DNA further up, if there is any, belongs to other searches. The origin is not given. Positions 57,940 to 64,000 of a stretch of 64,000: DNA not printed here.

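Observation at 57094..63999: Giant (over 1970 aa) secreted protein that runs off the window, preceded by a roughly 1-kb extremely AT-rich non-coding leader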

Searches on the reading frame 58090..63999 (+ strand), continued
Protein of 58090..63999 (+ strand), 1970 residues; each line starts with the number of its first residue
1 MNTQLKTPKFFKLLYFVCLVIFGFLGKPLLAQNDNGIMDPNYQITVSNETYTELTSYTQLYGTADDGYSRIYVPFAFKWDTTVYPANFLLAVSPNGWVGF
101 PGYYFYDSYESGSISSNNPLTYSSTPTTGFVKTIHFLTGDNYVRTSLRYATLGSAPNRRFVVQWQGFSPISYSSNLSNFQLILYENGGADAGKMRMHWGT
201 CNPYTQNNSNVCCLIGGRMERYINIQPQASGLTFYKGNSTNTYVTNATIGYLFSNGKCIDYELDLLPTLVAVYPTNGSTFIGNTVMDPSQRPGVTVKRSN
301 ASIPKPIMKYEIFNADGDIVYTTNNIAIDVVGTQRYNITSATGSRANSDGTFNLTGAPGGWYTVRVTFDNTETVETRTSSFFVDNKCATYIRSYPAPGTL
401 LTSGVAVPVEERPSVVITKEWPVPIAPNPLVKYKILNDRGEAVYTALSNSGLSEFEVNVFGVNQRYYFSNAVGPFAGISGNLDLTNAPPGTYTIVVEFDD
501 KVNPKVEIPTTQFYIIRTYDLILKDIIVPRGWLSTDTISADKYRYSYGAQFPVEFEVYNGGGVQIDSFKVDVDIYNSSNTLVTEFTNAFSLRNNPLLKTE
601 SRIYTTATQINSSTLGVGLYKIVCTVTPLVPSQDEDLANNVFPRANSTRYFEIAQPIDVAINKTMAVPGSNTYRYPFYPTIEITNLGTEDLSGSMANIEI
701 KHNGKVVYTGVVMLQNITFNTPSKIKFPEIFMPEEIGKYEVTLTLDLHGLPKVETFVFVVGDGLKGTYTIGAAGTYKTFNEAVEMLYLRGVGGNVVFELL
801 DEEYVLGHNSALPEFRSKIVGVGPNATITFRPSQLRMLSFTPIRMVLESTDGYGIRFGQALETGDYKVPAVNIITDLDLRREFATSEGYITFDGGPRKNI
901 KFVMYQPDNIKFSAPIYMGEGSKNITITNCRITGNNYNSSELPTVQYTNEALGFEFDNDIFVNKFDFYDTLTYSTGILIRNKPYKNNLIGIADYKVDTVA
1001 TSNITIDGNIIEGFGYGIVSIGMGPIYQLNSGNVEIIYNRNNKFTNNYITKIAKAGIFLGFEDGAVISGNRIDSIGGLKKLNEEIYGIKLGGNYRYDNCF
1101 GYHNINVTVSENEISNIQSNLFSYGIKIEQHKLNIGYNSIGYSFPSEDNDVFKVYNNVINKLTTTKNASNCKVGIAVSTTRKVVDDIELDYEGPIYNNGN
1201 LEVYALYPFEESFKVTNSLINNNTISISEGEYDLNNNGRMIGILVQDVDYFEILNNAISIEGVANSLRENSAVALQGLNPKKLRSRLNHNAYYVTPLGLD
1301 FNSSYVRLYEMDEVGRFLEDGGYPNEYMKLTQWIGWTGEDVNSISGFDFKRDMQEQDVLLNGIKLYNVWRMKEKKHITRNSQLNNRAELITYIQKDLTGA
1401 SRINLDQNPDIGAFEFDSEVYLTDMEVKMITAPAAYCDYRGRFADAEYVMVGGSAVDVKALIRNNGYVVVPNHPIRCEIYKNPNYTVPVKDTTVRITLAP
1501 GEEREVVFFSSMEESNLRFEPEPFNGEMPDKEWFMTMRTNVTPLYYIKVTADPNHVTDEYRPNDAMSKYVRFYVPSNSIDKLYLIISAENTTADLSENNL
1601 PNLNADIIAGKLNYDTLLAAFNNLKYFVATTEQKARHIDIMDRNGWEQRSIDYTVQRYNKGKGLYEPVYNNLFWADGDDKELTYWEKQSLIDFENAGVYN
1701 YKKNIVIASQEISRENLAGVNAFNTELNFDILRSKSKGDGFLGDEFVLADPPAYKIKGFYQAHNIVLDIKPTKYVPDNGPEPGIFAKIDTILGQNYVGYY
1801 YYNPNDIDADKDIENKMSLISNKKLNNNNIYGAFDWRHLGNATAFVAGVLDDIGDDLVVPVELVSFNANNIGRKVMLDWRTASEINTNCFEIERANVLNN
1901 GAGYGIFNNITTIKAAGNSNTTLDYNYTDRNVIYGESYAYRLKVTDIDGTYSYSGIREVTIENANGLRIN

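Call 64: find_encoding_contigs(protein=P0007, flank=4000, max_places=2)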
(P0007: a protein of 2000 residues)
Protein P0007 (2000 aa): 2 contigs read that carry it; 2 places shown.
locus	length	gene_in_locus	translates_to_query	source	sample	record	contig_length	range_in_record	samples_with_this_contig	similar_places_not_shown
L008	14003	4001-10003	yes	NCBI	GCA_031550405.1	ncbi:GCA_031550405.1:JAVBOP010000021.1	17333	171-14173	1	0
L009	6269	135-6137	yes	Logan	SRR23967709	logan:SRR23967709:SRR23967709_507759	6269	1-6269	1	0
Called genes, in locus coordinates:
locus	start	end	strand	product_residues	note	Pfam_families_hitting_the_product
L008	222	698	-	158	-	PF03449:GreA_GreB_N, PF01272:GreA_GreB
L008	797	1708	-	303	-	PF00389:2-Hacid_dh, PF02826:2-Hacid_dh_C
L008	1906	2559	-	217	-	PF09335:VTT_dom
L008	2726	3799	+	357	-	PF01008:IF-2B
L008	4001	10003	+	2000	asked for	PF18962:Por_Secre_tail (weak)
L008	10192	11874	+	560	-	PF03571:Peptidase_M49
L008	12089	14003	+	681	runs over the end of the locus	PF06480:FtsH_ext (weak), PF00004:AAA, PF07728:AAA_5 (weak), PF17862:AAA_lid_3, PF01434:Peptidase_M41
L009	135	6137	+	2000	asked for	PF18962:Por_Secre_tail (weak)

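Call 65: find_encoding_contigs(protein=P0025, flank=4000, max_places=2)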
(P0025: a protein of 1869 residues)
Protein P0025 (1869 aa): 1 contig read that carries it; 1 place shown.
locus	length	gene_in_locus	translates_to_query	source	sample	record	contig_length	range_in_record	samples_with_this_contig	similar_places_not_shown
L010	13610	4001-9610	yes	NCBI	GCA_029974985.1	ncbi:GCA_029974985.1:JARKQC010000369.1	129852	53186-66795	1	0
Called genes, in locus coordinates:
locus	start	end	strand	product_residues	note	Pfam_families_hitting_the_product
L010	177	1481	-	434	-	PF12698:ABC2_membrane_3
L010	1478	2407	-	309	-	PF00005:ABC_tran, PF13304:AAA_21, PF13732:DrrA1-3_C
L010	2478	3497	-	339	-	PF06068:TIP49 (faint), PF13173:AAA_14 (faint), PF03215:Rad17 (weak), PF05496:RuvB_N, PF00004:AAA, PF07728:AAA_5 (weak), PF17864:AAA_lid_4, PF05491:WHD_RuvB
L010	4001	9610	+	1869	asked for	PF18962:Por_Secre_tail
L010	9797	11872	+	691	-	PF08298:AAA_PrkA, PF06798:PrkA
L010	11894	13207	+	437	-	PF04285:DUF444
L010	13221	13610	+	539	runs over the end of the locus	PF04293:SpoVR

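Call 66: find_encoding_contigs(protein=P0014, flank=3000, max_places=1)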
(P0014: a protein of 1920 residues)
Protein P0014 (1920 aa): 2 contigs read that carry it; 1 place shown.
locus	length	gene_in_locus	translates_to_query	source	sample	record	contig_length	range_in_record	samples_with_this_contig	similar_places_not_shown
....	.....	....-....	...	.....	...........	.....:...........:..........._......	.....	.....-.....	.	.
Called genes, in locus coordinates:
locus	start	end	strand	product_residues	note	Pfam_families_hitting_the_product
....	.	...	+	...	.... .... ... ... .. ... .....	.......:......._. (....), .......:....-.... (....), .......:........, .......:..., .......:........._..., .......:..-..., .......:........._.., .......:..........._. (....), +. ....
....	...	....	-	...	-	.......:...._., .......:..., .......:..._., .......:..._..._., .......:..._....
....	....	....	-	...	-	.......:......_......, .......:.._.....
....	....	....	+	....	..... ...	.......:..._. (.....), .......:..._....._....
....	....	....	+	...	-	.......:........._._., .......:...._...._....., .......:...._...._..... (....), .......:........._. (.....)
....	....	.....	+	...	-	-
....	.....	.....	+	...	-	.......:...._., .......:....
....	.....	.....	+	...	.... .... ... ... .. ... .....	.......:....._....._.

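Call 67: find_encoding_contigs(protein=P0060, flank=3000, max_places=1)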
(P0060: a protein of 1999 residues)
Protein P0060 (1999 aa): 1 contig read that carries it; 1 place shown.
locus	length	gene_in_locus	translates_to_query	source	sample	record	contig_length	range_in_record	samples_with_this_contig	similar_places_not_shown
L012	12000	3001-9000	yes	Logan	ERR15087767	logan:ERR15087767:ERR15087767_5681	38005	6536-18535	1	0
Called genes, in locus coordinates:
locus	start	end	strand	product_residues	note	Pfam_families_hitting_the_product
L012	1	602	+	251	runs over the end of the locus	PF00072:Response_reg, PF04397:LytTR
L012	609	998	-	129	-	PF01361:Tautomerase (faint), PF14552:Tautomerase_2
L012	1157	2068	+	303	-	PF01641:SelR, PF01625:PMSR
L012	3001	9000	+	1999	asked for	PF18962:Por_Secre_tail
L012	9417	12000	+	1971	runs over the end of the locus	PF18962:Por_Secre_tail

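Call 68: find_encoding_contigs(protein=P0018, flank=3000, max_places=1)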
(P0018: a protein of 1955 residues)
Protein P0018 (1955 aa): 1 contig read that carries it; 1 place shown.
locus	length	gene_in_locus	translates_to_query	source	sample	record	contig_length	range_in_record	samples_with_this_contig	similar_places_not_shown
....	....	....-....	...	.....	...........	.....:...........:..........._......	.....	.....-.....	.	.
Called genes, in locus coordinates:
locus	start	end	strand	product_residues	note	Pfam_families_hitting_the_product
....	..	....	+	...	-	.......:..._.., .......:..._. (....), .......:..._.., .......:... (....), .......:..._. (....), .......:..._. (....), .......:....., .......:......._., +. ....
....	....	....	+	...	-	-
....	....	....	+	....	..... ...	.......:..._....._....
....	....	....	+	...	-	?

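Call 71: search_protein_families(library=ncbifam, alignment_id=A6, max_evalue=0.01)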
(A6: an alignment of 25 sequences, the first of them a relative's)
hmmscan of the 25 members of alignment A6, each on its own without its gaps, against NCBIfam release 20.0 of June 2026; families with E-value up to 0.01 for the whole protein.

A. member 1, P0001 (2052 aa): 1 family
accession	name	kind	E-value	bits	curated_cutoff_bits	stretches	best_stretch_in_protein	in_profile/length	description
TIGR04183.1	Por_Secre_tail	domain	1.7e-05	24.7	23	1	1973-2048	2-69/72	T9SS type A sorting domain-containing protein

B. families by the number of members that match (of 25 scanned): 7 families
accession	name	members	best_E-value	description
TIGR04183.1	Por_Secre_tail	23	3.6e-11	T9SS type A sorting domain-containing protein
NF041518.1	choice_anch_Q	6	6.3e-05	choice-of-anchor Q domain-containing protein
NF052323.1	T9SSA_dep_M6i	2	3.4e-06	T9SS-dependent M6-like inactivated metalloprotease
NF038353.1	FxLYD_dom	2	5.6e-05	FxLYD domain-containing protein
NF038113.1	T9SSA_dep_M36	1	1.3e-07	T9SS-dependent M36 family metallopeptidase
NF033708.1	T9SS_Cterm_ChiA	1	0.00038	T9SS sorting signal type C domain-containing protein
NF033506.0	PACE-CTERM-PROT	1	0.00053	putative S-layer protein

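Call 89: search_protein_families(library=pfam, proteins=[P0005, P0006], max_evalue=0.001)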
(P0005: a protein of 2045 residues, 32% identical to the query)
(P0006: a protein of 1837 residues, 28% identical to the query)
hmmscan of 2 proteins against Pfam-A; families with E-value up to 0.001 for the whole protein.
P0005 (2045 aa): 5 families
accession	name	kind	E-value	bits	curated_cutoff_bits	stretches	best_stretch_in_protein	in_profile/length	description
PF05345.18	He_PIG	-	5e-57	190.8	24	7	751-811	14-83/96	Putative Ig domain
PF07705.17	CARDB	-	3.9e-48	162.3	22.7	4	1504-1611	2-98/101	CARDB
PF16116.10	DUF4832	-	1.7e-08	34.9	29.2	0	512-606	118-212/216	Domain of unknown function (DUF4832)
PF24908.1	Ig_SIBA-E_2nd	-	3.2e-06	27.7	27.8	0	1056-1121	40-106/117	Integrin beta-like protein A-E, second Ig-like domain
PF06119.19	NIDO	-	1.2e-05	25.9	25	0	1232-1276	2-41/186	Nidogen-like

P0006 (1837 aa): 18 families
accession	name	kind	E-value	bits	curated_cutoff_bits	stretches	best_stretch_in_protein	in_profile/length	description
PF13620.12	CarboxypepD_reg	-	1e-78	260.2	32.3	5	515-592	1-82/82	Carboxypeptidase regulatory-like domain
PF13715.12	CarbopepD_reg_2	-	2.8e-50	168.7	32.2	5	954-1031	1-77/88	CarboxypepD_reg-like domain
PF00082.27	Peptidase_S8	-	4.4e-44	151.4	21.8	1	211-462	1-261/288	Subtilase family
PF11721.14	Malectin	-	3.5e-23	82.8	23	1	1681-1827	2-150/163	Malectin domain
PF17210.9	SdrD_B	-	3.4e-19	69.5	29.7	1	960-1004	18-65/112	SdrD B-like domain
PF17802.7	SpaA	-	4.4e-17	62.5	23.1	1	959-1029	8-88/91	Prealbumin-like fold domain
PF15976.11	CooC_C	-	2.2e-09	37.7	29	0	596-659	16-75/93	CS1-pili formation C-terminal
PF09430.16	EMC7_beta-sandw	-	3.8e-09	37.2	26.6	0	966-1023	7-64/122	ER membrane protein complex subunit 7, beta-sandwich domain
PF25020.1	TTR_TEN1-4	-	5.3e-09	36.3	27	0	950-1002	5-58/86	Teneurin TTR-like domain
PF11974.14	bMG3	-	8.7e-09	35.7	34.9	0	1231-1265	23-57/103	Bacterial alpha-2-macroglobulin MG3 domain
PF20598.4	DUF6795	-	2.5e-08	34.6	27.4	0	954-994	1-46/103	Domain of unknown function (DUF6795)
PF23193.1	NOMO_3rd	-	1.2e-07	32.2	27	0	979-1003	60-84/120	NOMO third transthyretin-like domain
PF10670.15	DUF4198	-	5.8e-07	30.3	34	0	961-1004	155-206/209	Domain of unknown function (DUF4198)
PF08308.17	PEGA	-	1.5e-06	28.4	20.8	0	1246-1295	10-61/71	PEGA domain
PF06119.19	NIDO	-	7.3e-06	26.5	25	0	1134-1207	77-151/186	Nidogen-like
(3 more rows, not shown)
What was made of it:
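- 58237..58689 (+): N-terminal NIDO-like domain (aa ~50-200). Those segments carry borderline Pfam NIDO hits of 25.9 and 26.5 bits against a cut-off of 25 (call 89).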
